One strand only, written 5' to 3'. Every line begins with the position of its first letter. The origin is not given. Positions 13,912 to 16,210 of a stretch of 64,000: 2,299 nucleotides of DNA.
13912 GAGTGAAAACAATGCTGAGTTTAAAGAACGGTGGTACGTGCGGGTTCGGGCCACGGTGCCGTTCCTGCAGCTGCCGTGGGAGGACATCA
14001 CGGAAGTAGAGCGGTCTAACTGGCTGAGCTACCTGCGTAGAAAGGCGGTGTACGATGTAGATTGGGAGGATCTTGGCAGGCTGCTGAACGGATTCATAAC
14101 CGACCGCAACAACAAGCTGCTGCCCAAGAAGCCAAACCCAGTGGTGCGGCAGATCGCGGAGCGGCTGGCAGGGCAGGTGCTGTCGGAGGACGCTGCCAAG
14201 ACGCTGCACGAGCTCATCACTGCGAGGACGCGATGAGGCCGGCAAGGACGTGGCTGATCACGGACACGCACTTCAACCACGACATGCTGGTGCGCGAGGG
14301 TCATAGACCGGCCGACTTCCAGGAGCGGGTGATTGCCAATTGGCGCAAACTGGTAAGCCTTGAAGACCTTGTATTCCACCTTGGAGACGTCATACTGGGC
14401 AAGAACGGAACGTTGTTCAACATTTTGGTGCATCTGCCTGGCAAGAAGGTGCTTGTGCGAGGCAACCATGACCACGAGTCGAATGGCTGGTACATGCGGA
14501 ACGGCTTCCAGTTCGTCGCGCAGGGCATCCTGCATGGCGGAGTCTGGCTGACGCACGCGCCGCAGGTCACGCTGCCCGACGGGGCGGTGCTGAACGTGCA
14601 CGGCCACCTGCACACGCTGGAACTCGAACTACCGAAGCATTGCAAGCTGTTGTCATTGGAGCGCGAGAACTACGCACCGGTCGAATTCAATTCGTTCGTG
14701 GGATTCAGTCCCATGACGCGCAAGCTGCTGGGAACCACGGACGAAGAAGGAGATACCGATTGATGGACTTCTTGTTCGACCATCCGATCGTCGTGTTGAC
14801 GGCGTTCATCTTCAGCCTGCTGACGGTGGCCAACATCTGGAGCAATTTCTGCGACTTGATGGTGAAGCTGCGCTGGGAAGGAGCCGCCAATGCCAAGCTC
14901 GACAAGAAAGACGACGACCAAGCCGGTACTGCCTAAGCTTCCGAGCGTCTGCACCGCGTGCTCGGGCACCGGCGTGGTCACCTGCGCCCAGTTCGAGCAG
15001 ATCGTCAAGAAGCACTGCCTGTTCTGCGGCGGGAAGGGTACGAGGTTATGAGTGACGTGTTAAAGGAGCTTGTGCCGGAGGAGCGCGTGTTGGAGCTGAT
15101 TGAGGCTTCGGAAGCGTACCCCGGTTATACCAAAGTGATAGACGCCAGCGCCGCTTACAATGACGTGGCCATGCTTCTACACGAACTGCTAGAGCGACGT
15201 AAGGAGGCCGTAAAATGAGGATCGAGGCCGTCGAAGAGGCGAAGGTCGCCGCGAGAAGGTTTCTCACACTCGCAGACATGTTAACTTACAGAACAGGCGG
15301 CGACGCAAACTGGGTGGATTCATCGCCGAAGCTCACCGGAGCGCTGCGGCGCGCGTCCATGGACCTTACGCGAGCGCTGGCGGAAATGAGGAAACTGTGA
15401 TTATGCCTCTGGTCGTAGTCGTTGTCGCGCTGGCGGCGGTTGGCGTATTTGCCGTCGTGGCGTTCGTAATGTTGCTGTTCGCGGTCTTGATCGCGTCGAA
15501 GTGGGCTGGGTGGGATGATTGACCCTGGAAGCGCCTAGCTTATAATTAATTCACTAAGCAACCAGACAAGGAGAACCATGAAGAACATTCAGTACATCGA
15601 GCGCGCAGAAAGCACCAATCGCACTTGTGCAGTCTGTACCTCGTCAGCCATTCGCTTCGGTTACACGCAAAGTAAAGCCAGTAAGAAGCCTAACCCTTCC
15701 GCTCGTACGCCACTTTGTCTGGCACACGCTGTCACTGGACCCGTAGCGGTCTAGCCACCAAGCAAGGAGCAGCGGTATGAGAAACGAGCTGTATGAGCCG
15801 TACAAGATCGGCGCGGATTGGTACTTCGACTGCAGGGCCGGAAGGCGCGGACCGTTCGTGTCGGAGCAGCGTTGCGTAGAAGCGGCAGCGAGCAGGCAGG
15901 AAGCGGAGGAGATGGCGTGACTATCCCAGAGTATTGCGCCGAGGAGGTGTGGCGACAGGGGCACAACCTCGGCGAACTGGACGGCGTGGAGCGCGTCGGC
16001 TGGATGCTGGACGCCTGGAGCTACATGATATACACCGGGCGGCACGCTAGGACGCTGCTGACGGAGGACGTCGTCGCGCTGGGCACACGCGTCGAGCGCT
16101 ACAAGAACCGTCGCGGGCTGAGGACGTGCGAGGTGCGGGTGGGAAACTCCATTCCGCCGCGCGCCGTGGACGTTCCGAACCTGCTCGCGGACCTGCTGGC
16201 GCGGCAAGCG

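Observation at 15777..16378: Phage-encoded Fic (AMPylase-type) protein preceded by an overlapping 47-aa ORF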

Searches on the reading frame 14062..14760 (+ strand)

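Call 3: search_protein_families(library=pfam, proteins=[window:14062-14760:+], max_evalue=1)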
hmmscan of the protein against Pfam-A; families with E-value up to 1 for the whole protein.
window:14062-14760:+ (233 aa): 1 family
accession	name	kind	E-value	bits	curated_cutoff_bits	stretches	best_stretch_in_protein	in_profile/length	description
PF00149.33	Metallophos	-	7.2e-09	36.8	21.5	1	62-220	2-160/191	Calcineurin-like phosphoesterase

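Call 4: search_protein_families(library=phrogs, proteins=[window:14062-14760:+], max_evalue=0.1)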
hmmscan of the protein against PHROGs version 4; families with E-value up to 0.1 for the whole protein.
window:14062-14760:+ (233 aa): 2 families
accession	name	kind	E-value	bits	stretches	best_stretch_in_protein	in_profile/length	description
phrog_547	-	other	1.8e-27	97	1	51-210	19-193/245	phosphoesterase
phrog_1649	-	other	0.0081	15.8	1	52-139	27-106/308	metallo-phosphoesterase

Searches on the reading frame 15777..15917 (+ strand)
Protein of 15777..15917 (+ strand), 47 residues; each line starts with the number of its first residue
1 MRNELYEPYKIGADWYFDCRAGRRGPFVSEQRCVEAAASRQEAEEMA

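Call 3: search_protein_families(library=pfam, proteins=[window:15777-15917:+], max_evalue=1)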
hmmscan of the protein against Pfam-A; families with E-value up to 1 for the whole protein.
window:15777-15917:+ (47 aa): 0 families

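Call 4: search_protein_families(library=phrogs, proteins=[window:15777-15917:+], max_evalue=0.1)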
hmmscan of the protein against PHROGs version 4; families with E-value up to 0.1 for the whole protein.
window:15777-15917:+ (47 aa): 0 families

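Call 5: search_protein_families(library=ncbifam, proteins=[window:15777-15917:+], max_evalue=1)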
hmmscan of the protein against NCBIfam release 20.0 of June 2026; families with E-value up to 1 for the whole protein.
window:15777-15917:+ (47 aa): 0 families

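Call 15: find_homologous_proteins(query=window:15777-15917:+, max_evalue=0.01)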
Query window:15777-15917:+ (47 aa): 2 proteins with E <= 0.01 among 2 candidates.
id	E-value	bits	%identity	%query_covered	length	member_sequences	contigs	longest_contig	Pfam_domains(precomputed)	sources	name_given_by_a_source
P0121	6.4e-25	102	100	100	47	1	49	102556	-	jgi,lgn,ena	jgi:hypothetical protein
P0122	2.5e-14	69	64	96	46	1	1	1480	-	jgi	jgi:hypothetical protein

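Call 16: find_encoding_contigs(protein=P0122, flank=3000, max_places=3)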
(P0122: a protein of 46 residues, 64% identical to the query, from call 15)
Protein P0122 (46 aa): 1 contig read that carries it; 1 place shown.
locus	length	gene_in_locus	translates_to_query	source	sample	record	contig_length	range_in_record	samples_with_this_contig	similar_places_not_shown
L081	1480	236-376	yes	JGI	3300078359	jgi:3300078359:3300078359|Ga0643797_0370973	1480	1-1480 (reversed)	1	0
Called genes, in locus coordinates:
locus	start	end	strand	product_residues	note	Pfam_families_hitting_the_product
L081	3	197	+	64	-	?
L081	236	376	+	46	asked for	-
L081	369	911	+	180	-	PF02661:Fic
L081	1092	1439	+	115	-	-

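Call 17: find_encoding_contigs(protein=P0121, flank=3000, max_places=8)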
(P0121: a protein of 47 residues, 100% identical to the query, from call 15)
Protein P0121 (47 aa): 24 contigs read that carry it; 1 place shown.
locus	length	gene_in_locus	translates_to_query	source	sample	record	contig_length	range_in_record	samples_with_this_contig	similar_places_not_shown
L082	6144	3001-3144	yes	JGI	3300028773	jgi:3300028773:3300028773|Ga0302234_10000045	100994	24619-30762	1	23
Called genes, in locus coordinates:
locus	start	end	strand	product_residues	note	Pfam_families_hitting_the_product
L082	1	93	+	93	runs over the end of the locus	-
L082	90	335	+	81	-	-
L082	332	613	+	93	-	-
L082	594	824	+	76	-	-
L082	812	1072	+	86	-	-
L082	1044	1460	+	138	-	-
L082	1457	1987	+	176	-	PF00149:Metallophos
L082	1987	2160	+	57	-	-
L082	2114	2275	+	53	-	-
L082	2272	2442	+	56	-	-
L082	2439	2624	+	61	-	-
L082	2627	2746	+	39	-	-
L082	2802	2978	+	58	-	-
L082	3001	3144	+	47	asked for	-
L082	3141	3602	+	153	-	PF02661:Fic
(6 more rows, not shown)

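Call 23: search_protein_families(library=padloc, proteins=[window:15777-15917:+], max_evalue=1)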
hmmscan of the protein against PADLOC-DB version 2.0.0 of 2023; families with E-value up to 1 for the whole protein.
window:15777-15917:+ (47 aa): 0 families

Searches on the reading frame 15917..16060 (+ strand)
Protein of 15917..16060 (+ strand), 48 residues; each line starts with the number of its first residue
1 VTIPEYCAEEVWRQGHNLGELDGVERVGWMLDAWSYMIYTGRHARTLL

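Call 32: search_solved_structures(query=A2, max_evalue=10, show_alignments=5)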
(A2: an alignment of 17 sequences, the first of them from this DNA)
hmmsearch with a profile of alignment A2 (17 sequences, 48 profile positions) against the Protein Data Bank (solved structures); distinct sequences matched with E-value up to 10: 2.
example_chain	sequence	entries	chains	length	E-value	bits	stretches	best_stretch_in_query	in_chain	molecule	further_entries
6s20_C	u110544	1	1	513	0.021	17.5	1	14-32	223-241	N-acetylgalactosamine-6-O-sulfatase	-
2d6f_C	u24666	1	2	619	0.9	12.2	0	4-20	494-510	Glutamyl-tRNA(Gln) amidotransferase subunit E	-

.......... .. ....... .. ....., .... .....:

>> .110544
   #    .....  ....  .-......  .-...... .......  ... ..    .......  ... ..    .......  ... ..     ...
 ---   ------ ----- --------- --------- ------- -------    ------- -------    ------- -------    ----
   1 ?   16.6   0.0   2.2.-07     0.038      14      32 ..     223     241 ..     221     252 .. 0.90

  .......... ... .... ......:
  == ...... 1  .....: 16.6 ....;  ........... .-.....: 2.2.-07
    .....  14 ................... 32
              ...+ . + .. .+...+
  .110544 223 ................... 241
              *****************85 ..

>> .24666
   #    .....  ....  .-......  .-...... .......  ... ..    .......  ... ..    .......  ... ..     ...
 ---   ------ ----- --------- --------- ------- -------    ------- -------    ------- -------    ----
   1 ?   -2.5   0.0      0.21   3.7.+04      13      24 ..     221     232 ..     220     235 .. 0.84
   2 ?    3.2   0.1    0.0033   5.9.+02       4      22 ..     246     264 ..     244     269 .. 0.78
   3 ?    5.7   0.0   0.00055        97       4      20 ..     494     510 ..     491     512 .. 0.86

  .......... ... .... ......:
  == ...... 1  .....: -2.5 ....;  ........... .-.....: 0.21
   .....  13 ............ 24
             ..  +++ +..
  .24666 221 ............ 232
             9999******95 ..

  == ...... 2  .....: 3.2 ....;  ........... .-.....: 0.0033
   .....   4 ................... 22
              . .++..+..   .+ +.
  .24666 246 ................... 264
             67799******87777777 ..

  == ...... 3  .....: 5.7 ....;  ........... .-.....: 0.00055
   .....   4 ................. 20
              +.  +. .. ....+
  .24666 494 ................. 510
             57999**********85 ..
